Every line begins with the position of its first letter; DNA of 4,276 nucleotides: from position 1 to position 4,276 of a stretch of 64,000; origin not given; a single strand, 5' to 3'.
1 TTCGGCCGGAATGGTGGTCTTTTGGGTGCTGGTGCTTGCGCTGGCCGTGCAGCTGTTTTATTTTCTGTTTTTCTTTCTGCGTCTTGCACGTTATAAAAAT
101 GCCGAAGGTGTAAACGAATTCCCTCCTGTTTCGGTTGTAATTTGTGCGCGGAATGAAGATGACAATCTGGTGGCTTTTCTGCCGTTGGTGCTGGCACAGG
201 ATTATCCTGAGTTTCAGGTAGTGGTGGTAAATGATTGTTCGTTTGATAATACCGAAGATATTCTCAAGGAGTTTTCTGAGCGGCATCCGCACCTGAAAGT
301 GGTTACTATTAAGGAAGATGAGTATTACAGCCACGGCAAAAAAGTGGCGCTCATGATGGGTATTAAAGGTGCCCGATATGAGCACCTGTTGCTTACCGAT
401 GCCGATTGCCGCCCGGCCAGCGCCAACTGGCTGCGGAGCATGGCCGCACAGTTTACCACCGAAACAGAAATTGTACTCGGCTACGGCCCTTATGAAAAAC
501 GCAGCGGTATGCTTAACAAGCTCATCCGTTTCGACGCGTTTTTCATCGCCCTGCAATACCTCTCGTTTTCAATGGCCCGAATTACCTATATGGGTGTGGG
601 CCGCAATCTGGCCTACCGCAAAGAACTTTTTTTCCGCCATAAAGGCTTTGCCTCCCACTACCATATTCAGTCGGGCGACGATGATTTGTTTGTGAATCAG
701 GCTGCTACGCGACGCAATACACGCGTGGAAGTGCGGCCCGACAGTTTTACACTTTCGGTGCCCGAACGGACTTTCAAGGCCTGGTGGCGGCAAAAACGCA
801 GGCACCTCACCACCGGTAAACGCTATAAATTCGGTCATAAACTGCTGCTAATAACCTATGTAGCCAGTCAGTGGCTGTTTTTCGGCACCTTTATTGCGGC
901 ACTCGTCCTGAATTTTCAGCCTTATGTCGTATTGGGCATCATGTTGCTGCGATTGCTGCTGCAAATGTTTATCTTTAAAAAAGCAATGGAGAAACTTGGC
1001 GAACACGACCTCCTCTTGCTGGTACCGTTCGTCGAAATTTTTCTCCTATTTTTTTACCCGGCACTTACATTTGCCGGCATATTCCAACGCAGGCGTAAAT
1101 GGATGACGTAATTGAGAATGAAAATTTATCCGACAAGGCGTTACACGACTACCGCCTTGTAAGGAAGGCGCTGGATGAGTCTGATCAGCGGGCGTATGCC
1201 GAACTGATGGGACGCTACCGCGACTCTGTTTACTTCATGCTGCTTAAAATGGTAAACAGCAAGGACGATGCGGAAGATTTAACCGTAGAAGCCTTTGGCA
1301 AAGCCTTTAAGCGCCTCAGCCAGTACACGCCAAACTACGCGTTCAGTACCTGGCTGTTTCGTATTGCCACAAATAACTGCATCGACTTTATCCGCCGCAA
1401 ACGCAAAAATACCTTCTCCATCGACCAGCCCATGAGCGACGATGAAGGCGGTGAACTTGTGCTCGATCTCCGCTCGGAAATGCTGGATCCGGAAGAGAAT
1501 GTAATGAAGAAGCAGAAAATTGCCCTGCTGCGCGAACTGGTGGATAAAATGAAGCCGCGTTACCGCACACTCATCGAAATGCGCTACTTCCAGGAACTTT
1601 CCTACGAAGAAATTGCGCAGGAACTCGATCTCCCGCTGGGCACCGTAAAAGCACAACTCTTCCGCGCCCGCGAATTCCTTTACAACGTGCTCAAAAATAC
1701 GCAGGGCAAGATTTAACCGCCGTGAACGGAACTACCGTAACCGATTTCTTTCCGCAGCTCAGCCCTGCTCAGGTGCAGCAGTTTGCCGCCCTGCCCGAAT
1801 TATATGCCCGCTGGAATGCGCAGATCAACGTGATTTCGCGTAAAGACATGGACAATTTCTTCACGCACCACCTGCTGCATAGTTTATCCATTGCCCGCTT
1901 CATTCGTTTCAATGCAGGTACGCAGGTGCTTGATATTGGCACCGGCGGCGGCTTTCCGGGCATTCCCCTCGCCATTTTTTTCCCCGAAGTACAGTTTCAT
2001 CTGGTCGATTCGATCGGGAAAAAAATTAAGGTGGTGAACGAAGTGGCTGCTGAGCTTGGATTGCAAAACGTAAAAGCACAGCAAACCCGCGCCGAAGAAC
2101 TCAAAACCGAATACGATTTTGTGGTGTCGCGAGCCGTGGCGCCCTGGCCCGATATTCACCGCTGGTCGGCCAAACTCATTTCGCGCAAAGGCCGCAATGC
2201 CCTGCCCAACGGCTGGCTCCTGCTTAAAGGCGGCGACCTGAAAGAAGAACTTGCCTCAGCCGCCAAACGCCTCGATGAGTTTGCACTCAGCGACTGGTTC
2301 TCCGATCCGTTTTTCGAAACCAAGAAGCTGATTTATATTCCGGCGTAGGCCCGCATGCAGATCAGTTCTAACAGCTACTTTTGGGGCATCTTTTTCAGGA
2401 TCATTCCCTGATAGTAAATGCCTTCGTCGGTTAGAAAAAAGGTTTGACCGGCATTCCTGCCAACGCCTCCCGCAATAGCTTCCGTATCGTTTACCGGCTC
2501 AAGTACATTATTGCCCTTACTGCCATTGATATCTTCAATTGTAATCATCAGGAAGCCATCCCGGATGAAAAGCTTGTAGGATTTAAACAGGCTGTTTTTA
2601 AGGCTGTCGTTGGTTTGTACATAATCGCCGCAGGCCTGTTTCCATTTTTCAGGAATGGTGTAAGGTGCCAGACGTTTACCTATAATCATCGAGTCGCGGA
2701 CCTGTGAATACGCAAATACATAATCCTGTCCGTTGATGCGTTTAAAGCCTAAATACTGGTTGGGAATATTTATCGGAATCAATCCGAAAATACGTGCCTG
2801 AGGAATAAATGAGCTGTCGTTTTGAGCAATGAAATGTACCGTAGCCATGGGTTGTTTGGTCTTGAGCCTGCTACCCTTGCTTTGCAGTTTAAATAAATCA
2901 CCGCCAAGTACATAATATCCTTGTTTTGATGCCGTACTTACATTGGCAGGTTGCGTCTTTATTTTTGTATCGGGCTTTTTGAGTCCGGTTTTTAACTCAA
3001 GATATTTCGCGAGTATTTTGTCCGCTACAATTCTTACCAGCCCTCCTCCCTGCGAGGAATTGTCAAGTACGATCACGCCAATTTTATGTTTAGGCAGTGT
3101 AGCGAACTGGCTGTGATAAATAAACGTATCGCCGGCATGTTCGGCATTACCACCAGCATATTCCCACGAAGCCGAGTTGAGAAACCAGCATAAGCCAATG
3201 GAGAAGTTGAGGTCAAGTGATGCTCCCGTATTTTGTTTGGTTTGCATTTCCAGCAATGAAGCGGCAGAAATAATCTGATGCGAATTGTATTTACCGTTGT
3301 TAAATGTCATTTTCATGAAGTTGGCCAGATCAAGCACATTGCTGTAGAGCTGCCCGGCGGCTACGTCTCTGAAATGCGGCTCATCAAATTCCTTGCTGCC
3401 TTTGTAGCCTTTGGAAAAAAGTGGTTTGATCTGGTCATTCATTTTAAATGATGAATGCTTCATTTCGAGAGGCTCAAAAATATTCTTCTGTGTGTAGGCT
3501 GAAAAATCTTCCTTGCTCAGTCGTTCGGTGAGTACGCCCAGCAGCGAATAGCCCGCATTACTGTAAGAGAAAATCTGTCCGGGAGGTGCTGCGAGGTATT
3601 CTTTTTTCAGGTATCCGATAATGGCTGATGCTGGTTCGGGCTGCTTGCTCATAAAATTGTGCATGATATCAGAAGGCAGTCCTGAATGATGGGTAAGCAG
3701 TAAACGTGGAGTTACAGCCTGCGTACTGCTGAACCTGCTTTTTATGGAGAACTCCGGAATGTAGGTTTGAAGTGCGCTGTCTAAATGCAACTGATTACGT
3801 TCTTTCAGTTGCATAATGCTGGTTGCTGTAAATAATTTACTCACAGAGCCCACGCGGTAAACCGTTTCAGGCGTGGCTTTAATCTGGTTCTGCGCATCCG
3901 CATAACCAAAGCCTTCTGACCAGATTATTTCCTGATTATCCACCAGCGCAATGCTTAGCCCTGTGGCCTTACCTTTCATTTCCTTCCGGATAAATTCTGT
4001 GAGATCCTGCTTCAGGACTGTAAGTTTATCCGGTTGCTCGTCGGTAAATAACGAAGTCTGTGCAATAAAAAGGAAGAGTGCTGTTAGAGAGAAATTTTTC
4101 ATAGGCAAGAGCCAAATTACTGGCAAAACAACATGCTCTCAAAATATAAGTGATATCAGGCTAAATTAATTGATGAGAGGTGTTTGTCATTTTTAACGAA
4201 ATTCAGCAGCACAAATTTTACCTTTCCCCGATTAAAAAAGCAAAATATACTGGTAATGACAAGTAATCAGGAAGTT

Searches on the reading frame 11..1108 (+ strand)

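Call 37: search_protein_families(library=pfam, proteins=[window:11-1108:+], max_evalue=0.001)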
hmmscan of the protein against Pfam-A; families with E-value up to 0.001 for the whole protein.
window:11-1108:+ (366 aa): 5 families
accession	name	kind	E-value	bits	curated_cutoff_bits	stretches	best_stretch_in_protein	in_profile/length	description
PF00535.33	Glycos_transf_2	-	3.3e-20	73.1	23.3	1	41-207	1-164/168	Glycosyl transferase family 2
PF13641.12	Glyco_tranf_2_3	-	1.2e-16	61.9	27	1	38-265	1-227/230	Glycosyltransferase like family 2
PF13506.12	Glyco_transf_21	-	8.3e-09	35.6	21.7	1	93-262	1-170/174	Glycosyl transferase family 21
PF13632.12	Glyco_trans_2_3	-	4.8e-06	27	27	1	128-316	4-181/198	Glycosyl transferase family group 2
PF10111.15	Glyco_tranf_2_2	-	2.1e-05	24.6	27.3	1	41-217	1-185/276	Glycosyltransferase like family 2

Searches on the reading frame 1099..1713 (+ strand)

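Call 9: search_protein_families(library=pfam, proteins=[window:1099-1713:+], max_evalue=0.01)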
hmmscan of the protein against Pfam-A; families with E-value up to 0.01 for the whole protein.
window:1099-1713:+ (205 aa): 5 families
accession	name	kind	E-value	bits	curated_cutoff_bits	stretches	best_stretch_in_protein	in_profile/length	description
PF08281.18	Sigma70_r4_2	-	3.5e-18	65.4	25.7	1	143-194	3-54/54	Sigma-70, region 4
PF04542.20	Sigma70_r2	-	7.2e-16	58.2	24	1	37-103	2-70/71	Sigma-70 region 2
PF04545.22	Sigma70_r4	-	8.6e-12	44.8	24.1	1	149-192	3-46/50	Sigma-70, region 4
PF07638.17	Sigma70_ECF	-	4.4e-05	23.9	21.1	1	142-195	124-180/185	ECF sigma factor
PF07374.17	DUF1492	-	0.0047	17.5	21.5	0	135-182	41-87/100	Protein of unknown function (DUF1492)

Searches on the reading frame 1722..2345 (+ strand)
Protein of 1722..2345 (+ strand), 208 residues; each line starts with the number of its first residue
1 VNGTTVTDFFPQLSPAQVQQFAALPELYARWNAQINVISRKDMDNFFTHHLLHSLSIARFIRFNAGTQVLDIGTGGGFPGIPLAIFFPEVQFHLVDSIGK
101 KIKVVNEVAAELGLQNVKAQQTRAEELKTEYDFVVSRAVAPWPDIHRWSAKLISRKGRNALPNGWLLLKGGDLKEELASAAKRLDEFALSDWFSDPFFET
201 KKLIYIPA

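Call 9: search_protein_families(library=pfam, proteins=[window:1722-2345:+], max_evalue=0.01)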
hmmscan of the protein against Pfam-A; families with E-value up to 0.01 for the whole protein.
window:1722-2345:+ (208 aa): 7 families
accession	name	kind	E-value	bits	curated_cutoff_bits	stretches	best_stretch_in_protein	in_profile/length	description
PF02527.21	GidB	-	7.7e-41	139.9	27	1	18-183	2-162/184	rRNA small subunit methyltransferase G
PF13847.12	Methyltransf_31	-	1.5e-11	44.7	27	1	65-144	3-85/145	Methyltransferase domain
PF13649.12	Methyltransf_25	-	7.6e-06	27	27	1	69-146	1-83/97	Methyltransferase domain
PF05175.20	MTS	-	2.9e-05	24.2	23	1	36-136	9-104/170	Methyltransferase small domain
PF13489.12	Methyltransf_23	-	0.0016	18.6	27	1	58-168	14-116/164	Methyltransferase domain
PF08242.18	Methyltransf_12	-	0.0027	18.8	30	0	70-142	1-77/98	Methyltransferase domain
PF03848.20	TehB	-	0.0063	16.4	20.4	1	65-146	30-111/193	Tellurite resistance protein TehB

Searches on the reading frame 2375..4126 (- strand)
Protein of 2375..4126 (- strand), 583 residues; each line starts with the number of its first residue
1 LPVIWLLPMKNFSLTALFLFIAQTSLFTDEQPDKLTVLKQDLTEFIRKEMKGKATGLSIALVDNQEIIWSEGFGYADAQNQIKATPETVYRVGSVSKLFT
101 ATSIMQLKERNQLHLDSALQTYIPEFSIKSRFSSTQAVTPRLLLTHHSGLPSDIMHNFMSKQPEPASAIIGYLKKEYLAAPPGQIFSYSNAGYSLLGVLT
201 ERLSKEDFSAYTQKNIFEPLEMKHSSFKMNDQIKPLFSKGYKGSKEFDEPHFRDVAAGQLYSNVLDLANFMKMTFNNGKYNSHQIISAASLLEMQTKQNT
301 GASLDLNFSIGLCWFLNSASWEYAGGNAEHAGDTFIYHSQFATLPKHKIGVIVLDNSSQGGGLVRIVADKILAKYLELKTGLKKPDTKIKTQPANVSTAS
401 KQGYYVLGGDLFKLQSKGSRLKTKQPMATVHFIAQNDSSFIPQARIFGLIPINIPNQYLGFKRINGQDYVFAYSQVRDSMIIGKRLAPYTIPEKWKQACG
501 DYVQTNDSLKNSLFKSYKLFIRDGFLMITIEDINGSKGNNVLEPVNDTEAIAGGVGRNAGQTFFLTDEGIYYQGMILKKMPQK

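Call 37: search_protein_families(library=pfam, proteins=[window:2375-4126:-], max_evalue=0.001)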
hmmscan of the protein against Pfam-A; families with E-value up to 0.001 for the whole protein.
window:2375-4126:- (583 aa): 1 family
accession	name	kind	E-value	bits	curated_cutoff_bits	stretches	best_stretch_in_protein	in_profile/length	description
PF00144.29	Beta-lactamase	-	4.2e-56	190.9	27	1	44-364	3-317/329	Beta-lactamase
